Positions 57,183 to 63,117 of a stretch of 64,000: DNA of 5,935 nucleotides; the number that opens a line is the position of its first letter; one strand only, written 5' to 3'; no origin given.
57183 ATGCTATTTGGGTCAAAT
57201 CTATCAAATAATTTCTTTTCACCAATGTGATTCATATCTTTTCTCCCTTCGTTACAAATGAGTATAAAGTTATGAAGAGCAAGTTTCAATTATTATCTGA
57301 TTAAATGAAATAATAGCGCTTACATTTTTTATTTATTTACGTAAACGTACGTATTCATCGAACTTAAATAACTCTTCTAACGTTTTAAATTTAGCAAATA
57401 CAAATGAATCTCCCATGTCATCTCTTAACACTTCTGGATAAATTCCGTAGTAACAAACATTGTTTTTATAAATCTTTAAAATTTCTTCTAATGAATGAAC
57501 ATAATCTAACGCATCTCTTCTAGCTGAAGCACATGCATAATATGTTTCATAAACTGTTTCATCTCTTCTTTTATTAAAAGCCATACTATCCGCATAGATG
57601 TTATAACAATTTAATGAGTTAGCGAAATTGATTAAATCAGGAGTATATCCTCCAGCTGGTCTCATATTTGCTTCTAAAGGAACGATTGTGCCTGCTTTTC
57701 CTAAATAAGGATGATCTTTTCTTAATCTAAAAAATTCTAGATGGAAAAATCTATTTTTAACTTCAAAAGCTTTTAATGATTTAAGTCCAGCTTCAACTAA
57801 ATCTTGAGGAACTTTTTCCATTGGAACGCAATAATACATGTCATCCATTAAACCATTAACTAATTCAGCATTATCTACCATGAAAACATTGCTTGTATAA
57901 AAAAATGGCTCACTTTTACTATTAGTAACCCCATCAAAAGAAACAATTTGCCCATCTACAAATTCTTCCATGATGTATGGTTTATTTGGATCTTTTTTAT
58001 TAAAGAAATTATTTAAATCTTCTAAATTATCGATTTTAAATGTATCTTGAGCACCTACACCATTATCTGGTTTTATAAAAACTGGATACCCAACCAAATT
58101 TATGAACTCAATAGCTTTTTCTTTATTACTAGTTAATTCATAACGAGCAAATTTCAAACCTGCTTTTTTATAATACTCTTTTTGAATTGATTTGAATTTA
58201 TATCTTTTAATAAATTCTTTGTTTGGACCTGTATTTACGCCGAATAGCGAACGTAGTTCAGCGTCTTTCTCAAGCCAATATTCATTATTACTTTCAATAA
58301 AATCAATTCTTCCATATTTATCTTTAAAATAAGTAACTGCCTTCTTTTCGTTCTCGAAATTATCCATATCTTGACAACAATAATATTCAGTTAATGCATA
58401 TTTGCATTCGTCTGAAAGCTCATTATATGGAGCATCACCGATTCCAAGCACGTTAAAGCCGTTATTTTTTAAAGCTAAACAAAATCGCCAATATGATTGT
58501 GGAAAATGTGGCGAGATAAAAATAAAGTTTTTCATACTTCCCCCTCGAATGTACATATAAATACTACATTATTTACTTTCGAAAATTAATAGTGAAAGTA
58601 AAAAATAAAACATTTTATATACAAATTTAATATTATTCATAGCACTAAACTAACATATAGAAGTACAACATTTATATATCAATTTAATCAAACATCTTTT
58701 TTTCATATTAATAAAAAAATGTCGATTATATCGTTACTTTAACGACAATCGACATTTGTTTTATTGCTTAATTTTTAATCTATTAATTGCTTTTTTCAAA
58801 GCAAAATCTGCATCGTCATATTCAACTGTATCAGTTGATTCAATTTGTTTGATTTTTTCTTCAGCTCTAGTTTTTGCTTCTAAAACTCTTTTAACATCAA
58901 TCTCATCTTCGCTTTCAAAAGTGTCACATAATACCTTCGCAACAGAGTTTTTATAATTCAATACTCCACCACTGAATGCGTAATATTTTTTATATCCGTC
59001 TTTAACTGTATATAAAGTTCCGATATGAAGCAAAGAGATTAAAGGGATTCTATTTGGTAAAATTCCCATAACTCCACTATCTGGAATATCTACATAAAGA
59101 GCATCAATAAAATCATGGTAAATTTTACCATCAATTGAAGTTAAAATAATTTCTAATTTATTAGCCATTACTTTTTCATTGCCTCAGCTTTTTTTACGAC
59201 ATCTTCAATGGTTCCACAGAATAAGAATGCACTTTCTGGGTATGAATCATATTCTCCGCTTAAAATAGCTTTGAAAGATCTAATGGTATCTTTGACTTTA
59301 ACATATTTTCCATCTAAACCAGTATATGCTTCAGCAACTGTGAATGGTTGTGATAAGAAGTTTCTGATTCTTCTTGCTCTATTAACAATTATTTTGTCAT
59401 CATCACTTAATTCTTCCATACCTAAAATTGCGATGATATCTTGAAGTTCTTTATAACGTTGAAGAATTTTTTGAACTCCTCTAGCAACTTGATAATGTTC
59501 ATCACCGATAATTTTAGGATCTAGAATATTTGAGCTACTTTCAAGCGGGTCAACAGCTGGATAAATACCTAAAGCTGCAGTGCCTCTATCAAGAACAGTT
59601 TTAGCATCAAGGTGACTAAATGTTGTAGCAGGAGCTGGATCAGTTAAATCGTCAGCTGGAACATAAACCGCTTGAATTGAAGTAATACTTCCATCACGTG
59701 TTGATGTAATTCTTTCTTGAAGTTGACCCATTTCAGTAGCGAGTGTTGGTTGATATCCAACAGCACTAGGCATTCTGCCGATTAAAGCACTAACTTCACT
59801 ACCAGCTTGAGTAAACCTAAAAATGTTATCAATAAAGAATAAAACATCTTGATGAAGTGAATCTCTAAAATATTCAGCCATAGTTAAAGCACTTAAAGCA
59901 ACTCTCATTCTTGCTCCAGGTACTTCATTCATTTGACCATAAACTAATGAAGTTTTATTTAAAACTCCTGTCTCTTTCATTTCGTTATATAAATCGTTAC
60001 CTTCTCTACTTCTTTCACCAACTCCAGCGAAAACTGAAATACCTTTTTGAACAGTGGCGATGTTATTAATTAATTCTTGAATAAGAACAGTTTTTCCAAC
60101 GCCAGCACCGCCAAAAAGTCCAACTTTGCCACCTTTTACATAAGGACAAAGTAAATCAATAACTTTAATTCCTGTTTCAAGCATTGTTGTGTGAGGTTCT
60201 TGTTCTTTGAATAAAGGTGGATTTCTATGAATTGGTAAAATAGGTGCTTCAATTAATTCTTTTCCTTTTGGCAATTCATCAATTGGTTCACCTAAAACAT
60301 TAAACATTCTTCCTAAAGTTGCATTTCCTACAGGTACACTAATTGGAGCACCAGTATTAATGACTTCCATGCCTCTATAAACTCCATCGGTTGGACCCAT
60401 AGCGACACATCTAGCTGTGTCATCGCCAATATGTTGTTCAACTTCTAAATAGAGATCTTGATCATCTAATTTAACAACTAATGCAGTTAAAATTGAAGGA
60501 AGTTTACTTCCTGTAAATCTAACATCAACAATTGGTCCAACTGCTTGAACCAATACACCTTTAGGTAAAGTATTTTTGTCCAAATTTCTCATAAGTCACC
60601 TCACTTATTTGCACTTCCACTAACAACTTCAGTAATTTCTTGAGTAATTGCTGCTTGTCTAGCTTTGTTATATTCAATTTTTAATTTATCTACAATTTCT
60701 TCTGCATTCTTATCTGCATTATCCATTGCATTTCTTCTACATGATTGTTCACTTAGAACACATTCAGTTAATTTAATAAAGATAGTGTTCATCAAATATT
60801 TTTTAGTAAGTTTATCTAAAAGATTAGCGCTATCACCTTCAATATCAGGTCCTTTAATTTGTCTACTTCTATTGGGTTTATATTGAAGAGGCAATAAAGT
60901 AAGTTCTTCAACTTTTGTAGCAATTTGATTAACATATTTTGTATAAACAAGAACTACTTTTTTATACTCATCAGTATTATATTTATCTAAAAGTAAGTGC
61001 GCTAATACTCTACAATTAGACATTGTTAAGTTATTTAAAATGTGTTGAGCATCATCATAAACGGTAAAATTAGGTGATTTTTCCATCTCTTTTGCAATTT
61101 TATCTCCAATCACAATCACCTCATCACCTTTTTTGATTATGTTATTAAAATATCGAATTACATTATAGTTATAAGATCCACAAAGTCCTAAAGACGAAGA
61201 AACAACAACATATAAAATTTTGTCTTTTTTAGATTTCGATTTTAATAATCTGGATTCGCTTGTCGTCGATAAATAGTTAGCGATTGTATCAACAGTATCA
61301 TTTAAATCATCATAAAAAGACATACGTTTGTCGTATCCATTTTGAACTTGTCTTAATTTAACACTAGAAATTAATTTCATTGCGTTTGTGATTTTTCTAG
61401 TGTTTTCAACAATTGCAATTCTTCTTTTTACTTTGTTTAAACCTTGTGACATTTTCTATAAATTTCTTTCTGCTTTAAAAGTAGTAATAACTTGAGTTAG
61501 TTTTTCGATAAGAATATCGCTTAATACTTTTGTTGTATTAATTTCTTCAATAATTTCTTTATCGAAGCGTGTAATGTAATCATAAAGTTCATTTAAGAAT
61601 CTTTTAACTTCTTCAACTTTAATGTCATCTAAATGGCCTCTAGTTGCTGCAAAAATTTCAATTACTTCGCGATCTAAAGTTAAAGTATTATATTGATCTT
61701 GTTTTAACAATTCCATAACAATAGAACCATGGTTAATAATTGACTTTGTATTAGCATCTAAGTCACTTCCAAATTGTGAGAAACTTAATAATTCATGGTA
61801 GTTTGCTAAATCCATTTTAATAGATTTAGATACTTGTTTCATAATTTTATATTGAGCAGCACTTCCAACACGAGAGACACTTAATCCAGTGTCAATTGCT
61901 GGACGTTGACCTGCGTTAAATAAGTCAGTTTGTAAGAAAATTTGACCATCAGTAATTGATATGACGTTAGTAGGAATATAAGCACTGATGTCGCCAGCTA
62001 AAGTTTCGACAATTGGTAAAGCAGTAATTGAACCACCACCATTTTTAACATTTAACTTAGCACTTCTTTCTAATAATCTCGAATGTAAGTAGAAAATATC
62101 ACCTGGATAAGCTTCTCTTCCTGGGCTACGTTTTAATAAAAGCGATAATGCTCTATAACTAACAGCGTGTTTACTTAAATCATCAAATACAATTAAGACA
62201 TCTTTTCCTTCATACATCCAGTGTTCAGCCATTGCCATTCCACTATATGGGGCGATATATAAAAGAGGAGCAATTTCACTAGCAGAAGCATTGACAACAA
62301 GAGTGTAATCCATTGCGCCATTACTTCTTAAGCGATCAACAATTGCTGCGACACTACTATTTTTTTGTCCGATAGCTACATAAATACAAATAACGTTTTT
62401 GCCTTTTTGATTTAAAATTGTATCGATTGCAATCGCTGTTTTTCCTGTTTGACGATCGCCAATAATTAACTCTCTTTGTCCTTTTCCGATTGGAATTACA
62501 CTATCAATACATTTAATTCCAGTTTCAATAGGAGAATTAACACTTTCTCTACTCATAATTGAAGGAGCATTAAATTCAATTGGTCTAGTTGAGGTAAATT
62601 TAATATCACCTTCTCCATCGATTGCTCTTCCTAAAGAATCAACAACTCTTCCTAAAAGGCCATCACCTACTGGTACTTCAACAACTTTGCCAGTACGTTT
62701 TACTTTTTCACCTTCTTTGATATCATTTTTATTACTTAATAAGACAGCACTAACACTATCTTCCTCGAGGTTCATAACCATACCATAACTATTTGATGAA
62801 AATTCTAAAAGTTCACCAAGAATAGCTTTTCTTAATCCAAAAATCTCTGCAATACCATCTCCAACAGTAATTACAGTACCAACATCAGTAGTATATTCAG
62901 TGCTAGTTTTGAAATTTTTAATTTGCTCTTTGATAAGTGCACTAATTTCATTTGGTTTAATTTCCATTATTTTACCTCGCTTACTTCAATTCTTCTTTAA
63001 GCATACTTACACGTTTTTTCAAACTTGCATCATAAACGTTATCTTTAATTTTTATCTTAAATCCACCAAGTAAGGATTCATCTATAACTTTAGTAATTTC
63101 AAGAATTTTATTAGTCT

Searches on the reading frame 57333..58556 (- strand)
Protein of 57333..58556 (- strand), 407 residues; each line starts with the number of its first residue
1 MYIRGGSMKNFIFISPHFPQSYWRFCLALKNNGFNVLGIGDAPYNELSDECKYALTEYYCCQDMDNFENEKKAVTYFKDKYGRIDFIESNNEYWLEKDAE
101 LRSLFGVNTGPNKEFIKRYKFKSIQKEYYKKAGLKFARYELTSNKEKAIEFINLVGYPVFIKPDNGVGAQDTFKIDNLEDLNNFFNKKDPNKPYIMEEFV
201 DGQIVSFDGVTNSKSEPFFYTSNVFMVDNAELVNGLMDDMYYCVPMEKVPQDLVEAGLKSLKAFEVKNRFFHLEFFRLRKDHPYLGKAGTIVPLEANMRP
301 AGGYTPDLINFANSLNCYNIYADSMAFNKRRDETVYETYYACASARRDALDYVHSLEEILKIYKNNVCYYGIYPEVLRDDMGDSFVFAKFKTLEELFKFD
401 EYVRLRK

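Call 42: search_protein_families(library=padloc, proteins=[window:57333-58556:-], max_evalue=0.1)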
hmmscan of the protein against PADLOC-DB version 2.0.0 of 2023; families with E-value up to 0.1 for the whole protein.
window:57333-58556:- (407 aa): 0 families

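Call 43: search_protein_families(library=pfam, proteins=[window:57333-58556:-], max_evalue=0.1)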
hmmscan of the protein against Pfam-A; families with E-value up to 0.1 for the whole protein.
window:57333-58556:- (407 aa): 5 families
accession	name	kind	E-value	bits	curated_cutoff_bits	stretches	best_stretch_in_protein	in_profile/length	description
PF13535.11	ATP-grasp_4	-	0.00017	21.7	27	1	156-303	2-155/160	ATP-grasp domain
PF02655.19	ATP-grasp_3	-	0.0003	21.4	23.2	1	152-221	27-90/160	ATP-grasp domain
PF01071.24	GARS_A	-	0.00057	20.2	27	1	122-215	3-104/194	Phosphoribosylglycinamide synthetase, ATP-grasp (A) domain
PF02222.28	ATP-grasp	-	0.0014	18.8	27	1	129-201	3-77/179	ATP-grasp domain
PF02786.22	CPSase_L_D2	-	0.0064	16.5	19.8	1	126-186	6-68/211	Carbamoyl-phosphate synthase L chain, ATP binding domain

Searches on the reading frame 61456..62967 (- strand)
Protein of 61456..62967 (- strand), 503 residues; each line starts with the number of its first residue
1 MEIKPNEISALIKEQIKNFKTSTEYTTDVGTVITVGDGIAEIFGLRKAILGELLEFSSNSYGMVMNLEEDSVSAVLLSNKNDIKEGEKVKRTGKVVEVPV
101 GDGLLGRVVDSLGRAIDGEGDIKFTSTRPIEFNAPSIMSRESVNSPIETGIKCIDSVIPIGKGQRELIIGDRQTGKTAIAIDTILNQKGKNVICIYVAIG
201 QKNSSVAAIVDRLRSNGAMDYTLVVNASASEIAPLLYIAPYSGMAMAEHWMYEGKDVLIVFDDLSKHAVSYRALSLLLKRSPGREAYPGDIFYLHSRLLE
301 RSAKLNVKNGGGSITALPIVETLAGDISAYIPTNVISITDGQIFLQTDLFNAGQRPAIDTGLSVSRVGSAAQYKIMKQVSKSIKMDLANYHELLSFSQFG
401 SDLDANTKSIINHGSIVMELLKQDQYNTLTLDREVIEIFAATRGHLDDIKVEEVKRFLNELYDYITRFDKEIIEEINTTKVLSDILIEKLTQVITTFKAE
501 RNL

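Call 34: find_encoding_contigs(protein=window:61456-62967:-, flank=10000, max_places=3)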
Protein window:61456-62967:- (503 aa): 4 contigs read that carry it; 1 place shown.
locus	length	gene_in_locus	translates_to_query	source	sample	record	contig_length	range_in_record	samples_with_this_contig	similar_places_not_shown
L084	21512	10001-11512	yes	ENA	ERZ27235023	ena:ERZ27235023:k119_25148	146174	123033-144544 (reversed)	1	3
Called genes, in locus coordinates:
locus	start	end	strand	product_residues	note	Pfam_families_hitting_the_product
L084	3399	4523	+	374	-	PF18928:DUF5677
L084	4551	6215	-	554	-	PF00485:PRK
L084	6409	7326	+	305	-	PF00924:MS_channel_2nd, PF21082:MS_channel_3rd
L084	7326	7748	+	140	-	-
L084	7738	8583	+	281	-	PF00119:ATP-synt_A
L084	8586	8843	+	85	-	PF00137:ATP-synt_C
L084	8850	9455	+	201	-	PF00430:ATP-synt_B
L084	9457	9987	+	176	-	PF00213:OSCP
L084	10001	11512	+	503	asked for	PF02874:ATP-synt_ab_N, PF00006:ATP-synt_ab, PF00306:ATP-synt_ab_C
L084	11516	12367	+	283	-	PF00231:ATP-synt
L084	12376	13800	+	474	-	PF02874:ATP-synt_ab_N, PF00006:ATP-synt_ab, PF22919:ATP-synt_VA_C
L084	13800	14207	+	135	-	PF02823:ATP-synt_DE_N, PF00401:ATP-synt_DE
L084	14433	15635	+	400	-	-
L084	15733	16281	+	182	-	PF00719:Pyrophosphatase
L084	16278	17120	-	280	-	PF01633:Choline_kinase, PF01636:APH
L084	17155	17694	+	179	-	PF00588:SpoU_methylase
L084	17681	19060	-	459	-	PF05833:NFACT_N, PF05670:NFACT-R_1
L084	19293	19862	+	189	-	PF00625:Guanylate_kin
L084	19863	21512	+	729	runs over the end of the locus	PF17764:PriA_3primeBD, PF00270:DEAD, PF04851:ResIII, PF18319:Zn_ribbon_PriA, PF00271:Helicase_C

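Call 42: search_protein_families(library=padloc, proteins=[L084:3399-4523:+], max_evalue=0.1)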
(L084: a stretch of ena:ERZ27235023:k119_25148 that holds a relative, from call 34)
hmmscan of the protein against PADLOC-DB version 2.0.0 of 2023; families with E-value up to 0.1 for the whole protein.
L084:3399-4523:+ (374 aa): 0 families

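Call 43: search_protein_families(library=pfam, proteins=[L084:3399-4523:+], max_evalue=0.1)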
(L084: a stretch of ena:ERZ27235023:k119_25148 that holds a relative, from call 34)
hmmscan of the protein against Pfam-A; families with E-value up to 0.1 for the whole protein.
L084:3399-4523:+ (374 aa): 1 family
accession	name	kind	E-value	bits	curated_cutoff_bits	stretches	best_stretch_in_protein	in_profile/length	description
PF18928.5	DUF5677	-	6.6e-12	46.2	27.1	1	151-300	7-156/166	Family of unknown function (DUF5677)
